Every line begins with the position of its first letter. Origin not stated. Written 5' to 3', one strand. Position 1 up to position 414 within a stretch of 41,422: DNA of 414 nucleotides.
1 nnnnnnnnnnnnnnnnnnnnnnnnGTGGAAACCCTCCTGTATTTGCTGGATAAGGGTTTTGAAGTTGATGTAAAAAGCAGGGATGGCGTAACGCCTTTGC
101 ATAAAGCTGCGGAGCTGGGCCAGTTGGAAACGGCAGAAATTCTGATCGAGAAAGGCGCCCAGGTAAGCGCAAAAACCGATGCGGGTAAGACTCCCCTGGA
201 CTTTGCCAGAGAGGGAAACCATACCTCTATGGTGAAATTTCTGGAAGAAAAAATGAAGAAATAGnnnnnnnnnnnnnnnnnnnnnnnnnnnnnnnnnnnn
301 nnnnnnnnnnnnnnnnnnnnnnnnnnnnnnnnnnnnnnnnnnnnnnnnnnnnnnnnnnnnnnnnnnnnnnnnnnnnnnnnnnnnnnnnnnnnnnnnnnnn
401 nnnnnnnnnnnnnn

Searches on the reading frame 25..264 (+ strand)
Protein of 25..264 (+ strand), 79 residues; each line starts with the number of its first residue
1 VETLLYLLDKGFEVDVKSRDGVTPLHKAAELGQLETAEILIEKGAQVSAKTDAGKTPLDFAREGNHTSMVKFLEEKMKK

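Call 18: search_protein_families(library=pfam, proteins=[window:25-264:+], max_evalue=0.001)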
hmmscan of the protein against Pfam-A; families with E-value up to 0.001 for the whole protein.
window:25-264:+ (79 aa): 5 families
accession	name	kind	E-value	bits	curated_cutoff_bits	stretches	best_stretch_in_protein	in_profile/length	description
PF13637.12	Ank_4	-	2.9e-16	59.6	22.7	2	25-73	1-49/50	Ankyrin repeats (many copies)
PF12796.13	Ank_2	-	3.4e-13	50.4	27.3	1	3-74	12-80/90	Ankyrin repeats (3 copies)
PF00023.36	Ank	-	3.2e-12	46.4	21.1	1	20-51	1-32/33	Ankyrin repeat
PF13857.12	Ank_5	-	4e-09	37.1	27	1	7-61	1-56/56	Ankyrin repeats (many copies)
PF13606.12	Ank_3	-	5.4e-08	32.8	22.3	1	20-48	1-29/30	Ankyrin repeat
